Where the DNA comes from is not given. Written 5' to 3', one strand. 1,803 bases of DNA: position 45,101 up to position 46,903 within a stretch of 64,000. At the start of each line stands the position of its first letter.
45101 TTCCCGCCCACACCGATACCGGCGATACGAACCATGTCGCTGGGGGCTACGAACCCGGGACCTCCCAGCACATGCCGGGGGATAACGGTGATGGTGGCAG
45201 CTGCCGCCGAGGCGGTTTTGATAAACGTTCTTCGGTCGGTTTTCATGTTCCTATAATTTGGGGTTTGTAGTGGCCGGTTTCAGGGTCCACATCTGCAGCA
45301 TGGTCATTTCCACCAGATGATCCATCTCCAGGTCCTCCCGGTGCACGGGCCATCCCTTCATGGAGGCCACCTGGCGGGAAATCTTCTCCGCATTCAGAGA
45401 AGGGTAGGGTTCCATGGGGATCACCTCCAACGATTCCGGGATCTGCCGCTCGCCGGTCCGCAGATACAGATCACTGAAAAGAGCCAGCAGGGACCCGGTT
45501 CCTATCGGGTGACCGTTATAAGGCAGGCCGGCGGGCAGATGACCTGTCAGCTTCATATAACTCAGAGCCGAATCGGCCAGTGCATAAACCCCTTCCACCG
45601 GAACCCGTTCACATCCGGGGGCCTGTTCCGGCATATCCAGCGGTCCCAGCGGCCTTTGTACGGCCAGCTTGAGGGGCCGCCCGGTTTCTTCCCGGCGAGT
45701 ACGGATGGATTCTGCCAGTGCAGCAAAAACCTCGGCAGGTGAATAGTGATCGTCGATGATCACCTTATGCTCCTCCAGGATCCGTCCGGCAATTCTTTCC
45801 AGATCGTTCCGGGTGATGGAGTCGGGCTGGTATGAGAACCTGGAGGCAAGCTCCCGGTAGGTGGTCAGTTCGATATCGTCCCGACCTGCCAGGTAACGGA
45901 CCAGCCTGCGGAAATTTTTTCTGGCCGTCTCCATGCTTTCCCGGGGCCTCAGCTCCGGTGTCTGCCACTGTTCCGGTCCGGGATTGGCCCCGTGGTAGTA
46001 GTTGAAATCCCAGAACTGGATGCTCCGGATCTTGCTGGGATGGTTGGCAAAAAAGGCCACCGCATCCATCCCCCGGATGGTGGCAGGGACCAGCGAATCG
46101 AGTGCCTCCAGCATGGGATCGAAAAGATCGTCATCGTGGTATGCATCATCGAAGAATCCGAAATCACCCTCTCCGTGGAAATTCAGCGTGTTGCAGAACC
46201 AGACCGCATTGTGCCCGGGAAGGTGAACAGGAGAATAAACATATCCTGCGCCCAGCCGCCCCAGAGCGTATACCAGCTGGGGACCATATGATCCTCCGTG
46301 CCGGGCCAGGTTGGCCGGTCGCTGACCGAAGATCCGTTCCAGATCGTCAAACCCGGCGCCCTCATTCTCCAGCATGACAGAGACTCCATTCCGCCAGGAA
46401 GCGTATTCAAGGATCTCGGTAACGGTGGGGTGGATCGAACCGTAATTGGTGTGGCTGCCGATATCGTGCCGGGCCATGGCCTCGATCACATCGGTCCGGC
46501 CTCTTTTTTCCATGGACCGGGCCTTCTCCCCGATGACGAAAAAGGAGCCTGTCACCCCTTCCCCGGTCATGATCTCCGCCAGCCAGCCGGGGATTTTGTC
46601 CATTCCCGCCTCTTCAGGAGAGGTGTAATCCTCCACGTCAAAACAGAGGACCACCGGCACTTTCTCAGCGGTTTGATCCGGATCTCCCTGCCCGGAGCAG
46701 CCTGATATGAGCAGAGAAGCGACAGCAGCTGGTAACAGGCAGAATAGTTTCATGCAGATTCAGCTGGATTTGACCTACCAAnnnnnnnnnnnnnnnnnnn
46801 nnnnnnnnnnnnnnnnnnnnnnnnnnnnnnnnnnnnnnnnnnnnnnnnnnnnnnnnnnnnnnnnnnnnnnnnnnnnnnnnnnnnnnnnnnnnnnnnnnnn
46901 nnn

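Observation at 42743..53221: SusC/SusD operon without recognisable glycoside hydrolases, carrying a BCCT transporter, a TAT-exported Gfo/Idh/MocA enzyme, an amidohydrolase and a NodB-like lipoprotein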

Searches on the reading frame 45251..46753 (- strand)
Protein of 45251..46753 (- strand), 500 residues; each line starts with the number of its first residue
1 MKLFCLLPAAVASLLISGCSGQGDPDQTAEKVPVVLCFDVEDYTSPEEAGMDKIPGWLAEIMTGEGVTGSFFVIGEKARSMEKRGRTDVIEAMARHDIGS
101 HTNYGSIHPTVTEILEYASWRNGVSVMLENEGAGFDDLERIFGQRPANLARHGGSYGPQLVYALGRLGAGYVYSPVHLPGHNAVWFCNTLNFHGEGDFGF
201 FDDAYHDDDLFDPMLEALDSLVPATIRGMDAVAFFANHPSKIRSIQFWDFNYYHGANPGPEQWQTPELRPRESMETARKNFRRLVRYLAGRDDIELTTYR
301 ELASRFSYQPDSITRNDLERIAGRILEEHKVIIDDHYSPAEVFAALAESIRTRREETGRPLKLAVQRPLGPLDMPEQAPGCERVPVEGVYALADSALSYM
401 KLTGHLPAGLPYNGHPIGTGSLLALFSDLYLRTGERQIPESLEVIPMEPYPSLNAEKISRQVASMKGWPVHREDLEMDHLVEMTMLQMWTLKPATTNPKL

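Call 3: search_protein_families(library=pfam, proteins=[window:45251-46753:-], max_evalue=0.01)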
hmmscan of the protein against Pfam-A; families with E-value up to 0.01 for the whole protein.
window:45251-46753:- (500 aa): 0 families

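Call 4: search_protein_families(library=ncbifam, proteins=[window:45251-46753:-], max_evalue=0.01)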
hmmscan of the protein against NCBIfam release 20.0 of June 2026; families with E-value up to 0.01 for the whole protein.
window:45251-46753:- (500 aa): 0 families

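Call 8: find_homologous_proteins(query=window:45251-46753:-)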
Query window:45251-46753:- (500 aa): 659 proteins with E <= 0.001 among 8000 candidates; the best 120 are listed.
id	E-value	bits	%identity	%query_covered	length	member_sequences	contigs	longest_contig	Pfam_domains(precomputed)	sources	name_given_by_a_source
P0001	1.2e-245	834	74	98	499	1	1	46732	-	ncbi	-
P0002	7.3e-235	798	70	99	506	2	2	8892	-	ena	-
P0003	3.5e-232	790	70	98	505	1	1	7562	-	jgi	jgi:peptidoglycan/xylan/chitin deacetylase (PgdA/CDA1 family)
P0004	4.3e-231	786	70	97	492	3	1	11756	-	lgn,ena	-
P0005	4.4e-231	786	69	98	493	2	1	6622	PF01522.27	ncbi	-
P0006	2.7e-228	777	69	96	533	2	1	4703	-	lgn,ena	-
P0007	5.8e-228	776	67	98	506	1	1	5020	-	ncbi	-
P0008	9.3e-227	772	66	99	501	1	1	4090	-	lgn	-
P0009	2.3e-225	767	67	98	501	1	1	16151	-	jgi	jgi:hypothetical protein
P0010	3.9e-225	766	67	99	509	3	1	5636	-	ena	-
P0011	1.3e-224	765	66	99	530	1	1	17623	-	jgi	jgi:hypothetical protein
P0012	1.3e-224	765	68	99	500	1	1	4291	-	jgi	jgi:hypothetical protein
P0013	3.5e-224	763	66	97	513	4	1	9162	-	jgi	jgi:hypothetical protein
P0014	6.4e-224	762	66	99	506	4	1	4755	-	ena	-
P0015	2.8e-223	760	65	100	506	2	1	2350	-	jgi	jgi:hypothetical protein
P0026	4.3e-221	753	66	99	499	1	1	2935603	-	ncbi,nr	ncbi:MAG: hypothetical protein JSV24_03140 [Bacteroidales bacterium]|nr:MAG: hypothetical protein JS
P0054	6.0e-209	713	63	97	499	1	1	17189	-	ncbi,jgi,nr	ncbi:MAG: hypothetical protein GXO83_01900 [Chlorobi bacterium]|nr:hypothetical protein [Chlorobiota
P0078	2.3e-199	681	66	92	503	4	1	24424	-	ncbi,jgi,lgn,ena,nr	ncbi:MAG: hypothetical protein LJF30_23775 [Acidobacteria bacterium]|nr:hypothetical protein [Acidob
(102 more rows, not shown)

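Call 9: search_solved_structures(query=window:45251-46753:-, max_evalue=10)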
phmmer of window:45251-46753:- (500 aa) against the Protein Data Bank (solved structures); distinct sequences matched with E-value up to 10: 3.
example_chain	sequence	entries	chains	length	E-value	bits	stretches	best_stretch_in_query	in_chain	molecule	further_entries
3e3a_A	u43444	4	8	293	1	11.1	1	145-237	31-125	POSSIBLE PEROXIDASE BPOC | putative Bromoperoxidase | protein Rv0554, putative Bromoperoxidase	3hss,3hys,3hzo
8g8c_H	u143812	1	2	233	1.1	11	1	158-211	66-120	DH1322.1 heavy chain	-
7ld8_A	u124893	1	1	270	1.6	10.4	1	148-237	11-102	Putative non-heme bromoperoxidase BpoC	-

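Call 10: find_encoding_contigs(protein=P0026, flank=10000, max_places=2)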
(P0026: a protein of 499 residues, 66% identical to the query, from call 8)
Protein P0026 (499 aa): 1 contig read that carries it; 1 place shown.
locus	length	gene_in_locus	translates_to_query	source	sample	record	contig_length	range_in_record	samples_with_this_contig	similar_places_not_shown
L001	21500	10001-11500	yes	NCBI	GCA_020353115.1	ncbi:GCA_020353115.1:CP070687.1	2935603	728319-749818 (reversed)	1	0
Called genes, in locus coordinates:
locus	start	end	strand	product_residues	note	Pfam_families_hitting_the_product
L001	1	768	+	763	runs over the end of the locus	PF12704:MacB_PCD, PF02687:FtsX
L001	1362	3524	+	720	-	PF00930:DPPIV_N, PF00326:Peptidase_S9, PF12146:Hydrolase_4 (faint)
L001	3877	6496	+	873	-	PF24312:Ig-like_POM152 (faint), PF00801:PKD (weak), PF18911:PKD_4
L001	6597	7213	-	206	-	PF01804:Penicil_amidase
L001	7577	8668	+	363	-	-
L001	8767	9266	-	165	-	PF02518:HATPase_c, PF13589:HATPase_c_3 (faint)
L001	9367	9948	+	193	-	PF13458:Peripla_BP_6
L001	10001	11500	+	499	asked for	-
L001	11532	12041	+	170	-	PF21033:RMD1-3, PF13432:TPR_16, PF13414:TPR_11, PF14559:TPR_19, PF00515:TPR_1, PF07719:TPR_2, PF13181:TPR_8, PF13414:TPR_11, +11 more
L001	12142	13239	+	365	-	PF01261:AP_endonuc_2 (faint), PF27526:XylA2_C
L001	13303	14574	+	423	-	PF22244:GCE_fung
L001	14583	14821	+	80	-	PF06439:3keto-disac_hyd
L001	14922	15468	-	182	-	-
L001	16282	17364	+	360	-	-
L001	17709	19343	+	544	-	-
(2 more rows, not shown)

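Call 11: find_encoding_contigs(protein=P0078, flank=10000, max_places=2)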
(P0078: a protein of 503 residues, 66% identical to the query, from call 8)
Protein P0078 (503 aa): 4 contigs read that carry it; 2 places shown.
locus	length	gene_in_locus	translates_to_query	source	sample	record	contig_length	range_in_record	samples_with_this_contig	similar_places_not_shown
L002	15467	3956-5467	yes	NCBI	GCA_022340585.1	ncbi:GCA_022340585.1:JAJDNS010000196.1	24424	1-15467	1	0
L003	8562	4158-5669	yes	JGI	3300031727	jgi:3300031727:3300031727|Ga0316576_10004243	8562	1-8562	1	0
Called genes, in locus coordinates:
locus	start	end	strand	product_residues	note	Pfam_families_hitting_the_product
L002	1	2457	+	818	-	PF10282:Lactonase (faint), PF22494:choice_anch_I (faint), PF04185:Phosphoesterase (weak)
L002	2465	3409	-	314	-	PF01408:GFO_IDH_MocA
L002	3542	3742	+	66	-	PF11127:YgaP-like_TM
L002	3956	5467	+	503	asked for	-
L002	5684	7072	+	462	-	PF01654:Cyt_bd_oxida_I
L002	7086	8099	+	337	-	PF02322:Cyt_bd_oxida_II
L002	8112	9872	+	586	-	PF00664:ABC_membrane, PF00005:ABC_tran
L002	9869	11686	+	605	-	PF00664:ABC_membrane, PF00005:ABC_tran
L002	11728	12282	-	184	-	PF09719:C_GCAxxG_C_C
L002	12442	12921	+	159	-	PF01980:TrmO_N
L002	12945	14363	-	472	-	PF00989:PAS, PF08448:PAS_4, PF13188:PAS_8 (weak), PF13426:PAS_9, PF00158:Sigma54_activat, PF14532:Sigma54_activ_2, PF25601:AAA_lid_14, PF02954:HTH_8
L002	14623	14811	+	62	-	-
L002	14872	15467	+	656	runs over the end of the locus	PF00724:Oxidored_FMN, PF01262:AlaDh_PNT_C (faint), PF00890:FAD_binding_2 (faint), PF01134:GIDA (faint), PF01266:DAO (faint), PF07992:Pyr_redox_2, PF12831:FAD_oxidored (weak), PF00070:Pyr_redox, +3 more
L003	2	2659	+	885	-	PF10282:Lactonase (faint), PF22494:choice_anch_I (faint), PF04185:Phosphoesterase (weak)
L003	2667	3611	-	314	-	PF01408:GFO_IDH_MocA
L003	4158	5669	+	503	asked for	-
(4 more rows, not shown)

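Call 12: find_encoding_contigs(protein=P0054, flank=10000, max_places=2)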
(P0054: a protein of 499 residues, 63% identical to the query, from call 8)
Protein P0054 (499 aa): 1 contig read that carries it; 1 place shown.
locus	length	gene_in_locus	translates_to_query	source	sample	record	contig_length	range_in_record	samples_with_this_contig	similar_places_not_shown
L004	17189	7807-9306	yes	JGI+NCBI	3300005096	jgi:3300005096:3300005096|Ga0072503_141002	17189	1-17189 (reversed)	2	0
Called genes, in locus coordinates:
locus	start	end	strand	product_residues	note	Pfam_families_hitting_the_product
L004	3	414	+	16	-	?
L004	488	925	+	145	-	PF01475:FUR, PF03965:Penicillinase_R (weak)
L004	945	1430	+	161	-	PF00210:Ferritin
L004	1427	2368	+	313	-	-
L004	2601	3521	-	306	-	-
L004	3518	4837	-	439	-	PF23019:DUF7033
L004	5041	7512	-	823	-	PF00488:MutS_V, PF20297:MSSS (weak), PF01713:Smr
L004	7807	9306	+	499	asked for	-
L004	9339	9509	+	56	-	-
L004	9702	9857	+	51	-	-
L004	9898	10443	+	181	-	PF04542:Sigma70_r2, PF08281:Sigma70_r4_2, PF04545:Sigma70_r4 (weak)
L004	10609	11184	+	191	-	PF00857:Isochorismatase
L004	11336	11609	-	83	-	-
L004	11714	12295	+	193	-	PF04229:GrpB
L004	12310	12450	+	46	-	-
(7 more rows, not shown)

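Call 14: find_encoding_contigs(protein=P0001, flank=10000, max_places=2)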
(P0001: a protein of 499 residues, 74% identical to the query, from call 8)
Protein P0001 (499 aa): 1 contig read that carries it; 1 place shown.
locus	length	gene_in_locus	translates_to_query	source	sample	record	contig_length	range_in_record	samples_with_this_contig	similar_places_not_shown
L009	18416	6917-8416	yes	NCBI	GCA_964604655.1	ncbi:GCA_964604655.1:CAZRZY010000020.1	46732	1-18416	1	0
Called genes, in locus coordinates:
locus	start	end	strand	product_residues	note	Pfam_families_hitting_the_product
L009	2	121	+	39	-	?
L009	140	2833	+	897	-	PF19313:DUF5916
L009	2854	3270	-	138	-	-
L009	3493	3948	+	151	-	-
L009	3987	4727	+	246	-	-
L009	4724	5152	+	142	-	PF01809:YidD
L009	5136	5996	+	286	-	-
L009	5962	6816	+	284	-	-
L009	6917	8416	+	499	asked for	-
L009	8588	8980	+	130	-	-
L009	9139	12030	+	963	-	PF16819:DUF5074 (faint), PF07494:Reg_prop (faint)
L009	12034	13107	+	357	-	PF10613:Lig_chan-Glu_bd (weak), PF00497:SBP_bac_3, PF00520:Ion_trans, PF00060:Lig_chan, PF07885:Ion_trans_2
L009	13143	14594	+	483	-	PF01408:GFO_IDH_MocA, PF19051:GFO_IDH_MocA_C2, PF22725:GFO_IDH_MocA_C3 (faint)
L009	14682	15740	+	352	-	PF04909:Amidohydro_2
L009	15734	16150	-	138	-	PF04237:YjbR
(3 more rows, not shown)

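Call 79: search_solved_structures(query=A2, max_evalue=10)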
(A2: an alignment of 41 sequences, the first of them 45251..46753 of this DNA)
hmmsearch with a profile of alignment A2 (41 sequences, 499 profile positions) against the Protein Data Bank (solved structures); distinct sequences matched with E-value up to 10: 3.
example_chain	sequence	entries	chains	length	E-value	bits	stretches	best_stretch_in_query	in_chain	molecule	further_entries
8ro0_q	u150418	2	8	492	0.36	12.8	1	226-280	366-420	Pre-mRNA-processing factor 19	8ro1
8g8c_H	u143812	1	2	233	0.4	12.7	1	171-210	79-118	DH1322.1 heavy chain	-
2iw0_A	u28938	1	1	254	0.71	11.9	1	59-104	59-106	CHITIN DEACETYLASE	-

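Call 86: predict_structure(alignment_id=A2)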
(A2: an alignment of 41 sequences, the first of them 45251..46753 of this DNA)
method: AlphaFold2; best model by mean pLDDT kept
length: 500 residues; sequences in the alignment: 41
mean_pLDDT: 87.8   pTM: 0.88
mean pLDDT of the five models: 87.8, 87.6, 85.7, 84.5, 79.5
residues with pLDDT >= 90: 328; 70-90: 116; 50-70: 32; < 50: 24
segments of 3 or more residues with pLDDT < 50: 1-6, 15-28
pLDDT, mean of each block of 10 residues (from residue 1): 49 47 45 93 81 94 97 93 96 96 78 93 95 95 92 81 91 85 93 74 90 96 90 89 72 57 78 90 97 95 91 97 98 97 98 80 96 94 96 98 98 96 98 85 97 95 86 90 98 80
secondary structure, 60 per line:
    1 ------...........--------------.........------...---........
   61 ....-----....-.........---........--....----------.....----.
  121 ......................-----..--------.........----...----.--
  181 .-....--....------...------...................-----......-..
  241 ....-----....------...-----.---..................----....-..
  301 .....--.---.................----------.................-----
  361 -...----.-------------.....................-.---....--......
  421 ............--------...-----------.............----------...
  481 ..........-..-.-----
elements in order: H7-17 E32-40 H53-64 E70-73 H75-83 H87-94 E97-100 H111-115 H120-142 H158-166 E171-173 E183-186 E189-192 H208-226 E232-237 H239-243 H250-253 H272-289 E294-297 H299-305 E312-314 H315-328 H339-355 E362-364 E383-385 H386-403 E409-412 E415-418 H419-432 E441-443 H455-467 H478-490

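Call 89: fold_search(model_id=the predicted structure, library=pdb)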
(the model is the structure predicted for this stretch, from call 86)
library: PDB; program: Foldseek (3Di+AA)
matches with E <= 10: 839; with E <= 0.001: 43
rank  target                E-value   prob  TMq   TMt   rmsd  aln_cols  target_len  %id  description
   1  3rxz_B                8.2e-08  1.00  0.35  0.58   6.2       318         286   15  Crystal structure of putative polysaccharide deacetylase from Mycobacterium smegmatis (released 2011-06-22)
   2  3rxz_A                1.3e-07  1.00  0.36  0.59   6.5       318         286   16  Crystal structure of putative polysaccharide deacetylase from Mycobacterium smegmatis (released 2011-06-22)
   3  3rxz_C                2.3e-07  1.00  0.35  0.58   6.5       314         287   15  Crystal structure of putative polysaccharide deacetylase from Mycobacterium smegmatis (released 2011-06-22)
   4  3qbu_A                1.2e-06  1.00  0.35  0.56   5.4       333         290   12  Crystal structure of putative peptidoglycan deactelyase (HP0310) from Helicobacter pylori (released 2011-05-25)
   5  8t0j                  2.2e-06  1.00  0.32  0.56   6.7       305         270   13  Salmonella Typhimurium ArnD (released 2023-10-18)
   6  3cl6_A                2.2e-06  1.00  0.36  0.56   5.7       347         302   14  Crystal structure of Puue Allantoinase (released 2008-06-10)
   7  3s6o_A                3.7e-06  1.00  0.35  0.54   5.1       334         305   13  Crystal structure of a Polysaccharide deacetylase family protein from Burkholderia pseudomallei (released 2011-06-15)
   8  3s6o_C                3.9e-06  1.00  0.36  0.55   7.3       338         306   12  Crystal structure of a Polysaccharide deacetylase family protein from Burkholderia pseudomallei (released 2011-06-15)
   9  5lfz                  5.7e-06  1.00  0.30  0.66   5.5       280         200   15  T48 deacetylase (released 2017-08-02)
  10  7fbw                  7.5e-06  1.00  0.29  0.71   5.2       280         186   14  Acetylxylan esterase from Caldanaerobacter subterraneus subsp. tengcongensis (released 2021-10-27)
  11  5lgc_A                1.2e-05  1.00  0.30  0.66   5.0       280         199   15  T48 deacetylase with substrate (released 2017-08-02)
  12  6h8l_B                1.2e-05  1.00  0.27  0.57   6.6       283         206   15  Structure of peptidoglycan deacetylase PdaC from Bacillus subtilis (released 2019-11-13)
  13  1z7a_F                1.5e-05  1.00  0.36  0.57   5.5       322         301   12  Crystal structure of probable Polysaccharide deacetylase from Pseudomonas aeruginosa PAO1 (released 2005-05-10)
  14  4l1g_A                1.7e-05  1.00  0.30  0.62   5.3       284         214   15  Crystal structure of the Bc1960 peptidoglycan N-acetylglucosamine deacetylase from Bacillus cereus (released 2014-06-04)
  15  6h8n_B                1.7e-05  1.00  0.28  0.60   6.1       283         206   14  Structure of peptidoglycan deacetylase PdaC from Bacillus subtilis - mutant D285S (released 2019-11-13)
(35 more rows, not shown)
